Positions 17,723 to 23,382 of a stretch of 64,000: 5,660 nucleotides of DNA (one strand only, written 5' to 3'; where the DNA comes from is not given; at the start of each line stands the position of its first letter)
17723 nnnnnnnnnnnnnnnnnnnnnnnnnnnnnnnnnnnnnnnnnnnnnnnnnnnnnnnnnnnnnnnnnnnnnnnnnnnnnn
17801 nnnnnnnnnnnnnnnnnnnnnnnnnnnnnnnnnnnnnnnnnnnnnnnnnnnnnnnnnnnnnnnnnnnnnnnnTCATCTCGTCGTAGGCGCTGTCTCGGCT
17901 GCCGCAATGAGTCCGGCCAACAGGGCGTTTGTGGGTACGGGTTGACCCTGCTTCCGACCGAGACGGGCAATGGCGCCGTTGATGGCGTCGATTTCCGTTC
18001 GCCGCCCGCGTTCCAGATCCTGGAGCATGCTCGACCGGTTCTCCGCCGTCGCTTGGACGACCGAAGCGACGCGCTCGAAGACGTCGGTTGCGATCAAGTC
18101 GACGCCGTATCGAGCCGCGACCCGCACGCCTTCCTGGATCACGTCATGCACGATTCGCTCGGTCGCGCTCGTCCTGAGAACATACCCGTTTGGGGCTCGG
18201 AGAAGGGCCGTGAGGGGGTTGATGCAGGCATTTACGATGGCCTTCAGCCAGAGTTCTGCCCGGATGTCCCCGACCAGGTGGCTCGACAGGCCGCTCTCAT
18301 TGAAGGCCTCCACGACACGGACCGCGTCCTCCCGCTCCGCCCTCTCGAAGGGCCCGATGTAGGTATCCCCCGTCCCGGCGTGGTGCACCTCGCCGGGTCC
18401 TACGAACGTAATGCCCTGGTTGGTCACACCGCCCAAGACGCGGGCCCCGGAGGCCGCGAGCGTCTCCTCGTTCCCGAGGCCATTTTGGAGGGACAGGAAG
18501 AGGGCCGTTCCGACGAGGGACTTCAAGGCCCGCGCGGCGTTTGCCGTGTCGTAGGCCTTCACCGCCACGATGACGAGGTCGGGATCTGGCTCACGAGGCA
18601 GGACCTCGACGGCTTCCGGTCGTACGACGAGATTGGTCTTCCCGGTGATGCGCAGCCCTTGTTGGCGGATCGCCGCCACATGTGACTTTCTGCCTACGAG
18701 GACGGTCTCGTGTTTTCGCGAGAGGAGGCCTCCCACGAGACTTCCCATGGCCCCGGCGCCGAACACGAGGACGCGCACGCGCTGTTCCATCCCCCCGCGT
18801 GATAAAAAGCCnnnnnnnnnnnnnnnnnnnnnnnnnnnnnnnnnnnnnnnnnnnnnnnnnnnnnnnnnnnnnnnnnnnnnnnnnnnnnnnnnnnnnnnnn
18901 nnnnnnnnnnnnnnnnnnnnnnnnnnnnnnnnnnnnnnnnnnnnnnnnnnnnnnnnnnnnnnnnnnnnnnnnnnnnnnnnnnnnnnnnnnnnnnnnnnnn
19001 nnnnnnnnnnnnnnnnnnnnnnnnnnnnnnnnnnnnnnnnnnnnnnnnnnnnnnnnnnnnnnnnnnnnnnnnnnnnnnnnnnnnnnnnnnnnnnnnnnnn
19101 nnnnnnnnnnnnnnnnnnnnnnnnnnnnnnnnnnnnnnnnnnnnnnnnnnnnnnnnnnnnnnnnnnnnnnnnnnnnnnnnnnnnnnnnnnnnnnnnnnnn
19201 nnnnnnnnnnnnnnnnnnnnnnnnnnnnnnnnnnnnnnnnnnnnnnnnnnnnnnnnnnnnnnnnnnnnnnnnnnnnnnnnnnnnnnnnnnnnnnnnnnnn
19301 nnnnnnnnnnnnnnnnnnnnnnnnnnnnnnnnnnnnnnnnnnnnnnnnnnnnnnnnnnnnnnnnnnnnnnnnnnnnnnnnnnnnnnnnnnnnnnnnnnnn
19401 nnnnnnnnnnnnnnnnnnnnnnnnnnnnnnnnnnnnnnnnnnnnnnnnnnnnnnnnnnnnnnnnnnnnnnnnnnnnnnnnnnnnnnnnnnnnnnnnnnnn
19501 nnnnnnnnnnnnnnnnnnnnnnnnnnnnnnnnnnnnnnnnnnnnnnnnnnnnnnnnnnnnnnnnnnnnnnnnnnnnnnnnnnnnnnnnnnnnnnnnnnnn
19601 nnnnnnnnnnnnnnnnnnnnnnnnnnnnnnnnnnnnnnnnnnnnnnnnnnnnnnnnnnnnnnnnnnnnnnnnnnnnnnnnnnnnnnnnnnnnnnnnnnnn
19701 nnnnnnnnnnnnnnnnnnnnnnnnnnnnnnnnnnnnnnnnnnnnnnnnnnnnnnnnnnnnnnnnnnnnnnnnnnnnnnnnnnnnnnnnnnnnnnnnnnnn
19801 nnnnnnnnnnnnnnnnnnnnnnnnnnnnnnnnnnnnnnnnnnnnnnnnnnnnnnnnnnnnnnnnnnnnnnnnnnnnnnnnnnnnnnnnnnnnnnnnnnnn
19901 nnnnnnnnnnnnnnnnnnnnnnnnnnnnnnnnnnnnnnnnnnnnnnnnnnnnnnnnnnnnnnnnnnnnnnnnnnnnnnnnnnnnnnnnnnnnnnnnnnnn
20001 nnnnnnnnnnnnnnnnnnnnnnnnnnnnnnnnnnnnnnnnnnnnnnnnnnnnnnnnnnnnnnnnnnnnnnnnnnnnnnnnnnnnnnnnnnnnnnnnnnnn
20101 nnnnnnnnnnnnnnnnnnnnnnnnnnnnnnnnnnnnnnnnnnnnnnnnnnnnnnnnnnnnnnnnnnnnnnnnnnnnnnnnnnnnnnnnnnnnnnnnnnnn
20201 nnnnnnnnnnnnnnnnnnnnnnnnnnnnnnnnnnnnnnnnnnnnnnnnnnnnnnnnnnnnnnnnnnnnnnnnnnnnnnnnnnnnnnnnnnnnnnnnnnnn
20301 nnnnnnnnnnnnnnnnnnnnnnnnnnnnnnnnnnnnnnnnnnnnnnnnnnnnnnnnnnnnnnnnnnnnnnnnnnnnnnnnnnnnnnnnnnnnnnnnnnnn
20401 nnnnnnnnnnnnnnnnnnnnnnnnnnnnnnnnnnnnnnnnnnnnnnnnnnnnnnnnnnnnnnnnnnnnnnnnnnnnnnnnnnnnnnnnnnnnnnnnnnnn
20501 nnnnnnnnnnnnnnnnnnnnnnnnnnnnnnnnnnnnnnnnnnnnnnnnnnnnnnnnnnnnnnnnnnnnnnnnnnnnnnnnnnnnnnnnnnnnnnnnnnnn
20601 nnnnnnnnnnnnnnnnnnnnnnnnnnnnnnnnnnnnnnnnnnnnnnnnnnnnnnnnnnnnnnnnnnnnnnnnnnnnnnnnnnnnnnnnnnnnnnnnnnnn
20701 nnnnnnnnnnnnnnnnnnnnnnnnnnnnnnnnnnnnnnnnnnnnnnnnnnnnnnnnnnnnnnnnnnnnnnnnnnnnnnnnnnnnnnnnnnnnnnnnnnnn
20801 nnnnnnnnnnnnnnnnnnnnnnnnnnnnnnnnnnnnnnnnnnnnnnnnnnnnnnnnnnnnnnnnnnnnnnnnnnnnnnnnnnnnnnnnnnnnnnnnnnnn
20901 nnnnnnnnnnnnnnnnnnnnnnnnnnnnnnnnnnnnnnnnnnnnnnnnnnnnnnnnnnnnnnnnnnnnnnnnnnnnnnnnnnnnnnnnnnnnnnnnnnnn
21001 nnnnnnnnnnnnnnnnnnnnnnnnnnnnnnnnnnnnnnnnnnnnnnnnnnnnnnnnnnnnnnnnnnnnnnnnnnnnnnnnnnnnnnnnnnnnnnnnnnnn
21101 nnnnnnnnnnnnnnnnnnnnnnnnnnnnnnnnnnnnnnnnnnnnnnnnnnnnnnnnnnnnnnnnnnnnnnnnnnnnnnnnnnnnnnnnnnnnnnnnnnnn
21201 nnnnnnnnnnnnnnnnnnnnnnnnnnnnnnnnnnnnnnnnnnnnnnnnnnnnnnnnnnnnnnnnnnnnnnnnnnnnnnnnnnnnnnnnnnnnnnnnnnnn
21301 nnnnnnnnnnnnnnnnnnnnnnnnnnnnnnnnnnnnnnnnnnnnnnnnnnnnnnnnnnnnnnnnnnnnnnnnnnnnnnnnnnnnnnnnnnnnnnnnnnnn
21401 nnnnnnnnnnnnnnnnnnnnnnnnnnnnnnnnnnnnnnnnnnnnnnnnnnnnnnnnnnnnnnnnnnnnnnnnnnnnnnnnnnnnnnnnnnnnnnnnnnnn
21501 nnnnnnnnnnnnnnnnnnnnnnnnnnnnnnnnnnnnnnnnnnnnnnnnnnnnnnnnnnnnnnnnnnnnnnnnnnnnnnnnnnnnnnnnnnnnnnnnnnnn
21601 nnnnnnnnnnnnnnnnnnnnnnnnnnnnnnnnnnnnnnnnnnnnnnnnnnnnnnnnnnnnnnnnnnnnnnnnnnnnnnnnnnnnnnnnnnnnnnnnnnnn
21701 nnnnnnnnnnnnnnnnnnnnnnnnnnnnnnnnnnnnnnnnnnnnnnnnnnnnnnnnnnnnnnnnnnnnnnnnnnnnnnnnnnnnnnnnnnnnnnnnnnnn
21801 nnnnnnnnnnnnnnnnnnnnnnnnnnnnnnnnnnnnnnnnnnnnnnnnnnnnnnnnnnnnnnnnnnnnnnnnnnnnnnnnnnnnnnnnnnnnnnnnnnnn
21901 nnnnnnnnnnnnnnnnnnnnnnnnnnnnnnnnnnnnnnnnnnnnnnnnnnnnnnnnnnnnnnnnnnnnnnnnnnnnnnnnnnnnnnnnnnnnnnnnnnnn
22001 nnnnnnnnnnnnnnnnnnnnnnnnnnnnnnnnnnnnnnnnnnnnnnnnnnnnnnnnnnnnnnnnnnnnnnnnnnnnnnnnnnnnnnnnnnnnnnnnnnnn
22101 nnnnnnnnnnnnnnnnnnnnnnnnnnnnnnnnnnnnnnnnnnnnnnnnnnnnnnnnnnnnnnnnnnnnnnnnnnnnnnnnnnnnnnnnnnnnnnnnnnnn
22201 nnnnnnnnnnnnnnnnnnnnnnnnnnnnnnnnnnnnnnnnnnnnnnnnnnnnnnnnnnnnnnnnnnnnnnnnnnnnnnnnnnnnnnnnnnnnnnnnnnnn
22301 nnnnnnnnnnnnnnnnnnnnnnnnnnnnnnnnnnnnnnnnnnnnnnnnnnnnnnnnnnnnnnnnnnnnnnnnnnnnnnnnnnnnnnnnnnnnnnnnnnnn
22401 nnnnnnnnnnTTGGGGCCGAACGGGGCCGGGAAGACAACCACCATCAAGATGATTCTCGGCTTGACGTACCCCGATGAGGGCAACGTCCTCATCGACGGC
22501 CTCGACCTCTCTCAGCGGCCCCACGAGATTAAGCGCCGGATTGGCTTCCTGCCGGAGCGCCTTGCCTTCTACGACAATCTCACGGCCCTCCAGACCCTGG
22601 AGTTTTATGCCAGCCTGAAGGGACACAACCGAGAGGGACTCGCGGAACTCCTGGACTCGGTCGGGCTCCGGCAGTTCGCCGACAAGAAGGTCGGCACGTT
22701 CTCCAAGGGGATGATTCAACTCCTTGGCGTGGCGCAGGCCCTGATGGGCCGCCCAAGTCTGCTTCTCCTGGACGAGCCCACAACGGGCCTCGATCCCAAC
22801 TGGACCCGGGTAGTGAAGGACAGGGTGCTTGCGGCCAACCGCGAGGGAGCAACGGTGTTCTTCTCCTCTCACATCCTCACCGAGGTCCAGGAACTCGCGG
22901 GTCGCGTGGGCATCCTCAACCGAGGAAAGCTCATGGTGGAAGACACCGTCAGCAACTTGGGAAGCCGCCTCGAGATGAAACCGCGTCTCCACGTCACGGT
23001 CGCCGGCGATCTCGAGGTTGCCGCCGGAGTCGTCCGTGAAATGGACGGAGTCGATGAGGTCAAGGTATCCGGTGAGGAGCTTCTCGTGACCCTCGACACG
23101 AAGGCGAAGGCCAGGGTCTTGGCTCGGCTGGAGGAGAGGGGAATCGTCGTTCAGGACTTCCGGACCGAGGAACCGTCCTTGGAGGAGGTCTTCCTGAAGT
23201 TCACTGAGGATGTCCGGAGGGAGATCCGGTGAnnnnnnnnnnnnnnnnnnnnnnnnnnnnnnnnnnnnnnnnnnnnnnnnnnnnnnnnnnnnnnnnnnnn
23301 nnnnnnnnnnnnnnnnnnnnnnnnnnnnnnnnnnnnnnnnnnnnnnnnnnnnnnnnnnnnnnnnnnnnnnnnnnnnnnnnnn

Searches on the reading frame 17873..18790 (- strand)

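Call 26: search_protein_families(library=pfam, proteins=[window:17873-18790:-], max_evalue=0.001)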
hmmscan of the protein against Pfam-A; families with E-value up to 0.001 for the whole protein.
window:17873-18790:- (305 aa): 2 families
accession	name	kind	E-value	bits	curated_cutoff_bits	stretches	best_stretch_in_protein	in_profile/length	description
PF08546.17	ApbA_C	-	9.9e-39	133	22.7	1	175-298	1-124/125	Ketopantoate reductase PanE/ApbA C terminal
PF02558.23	ApbA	-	4e-37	127.6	22.2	1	7-149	1-149/150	Ketopantoate reductase PanE/ApbA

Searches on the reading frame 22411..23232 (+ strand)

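Call 49: search_protein_families(library=pfam, proteins=[window:22411-23232:+], max_evalue=0.0001)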
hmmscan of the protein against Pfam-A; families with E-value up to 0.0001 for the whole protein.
window:22411-23232:+ (273 aa): 3 families
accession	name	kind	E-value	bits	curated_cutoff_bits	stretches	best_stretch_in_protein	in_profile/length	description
PF00005.33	ABC_tran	-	2.9e-26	93.1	25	1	1-125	17-137/137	ABC transporter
PF13304.12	AAA_21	-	1.2e-12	49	27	1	35-155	162-299/304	AAA domain, putative AbiEii toxin, Type IV TA system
PF13732.12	DrrA1-3_C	-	2.5e-08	35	27.4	1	194-263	16-79/81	ATP-binding protein DrrA1-3-like, C-terminal domain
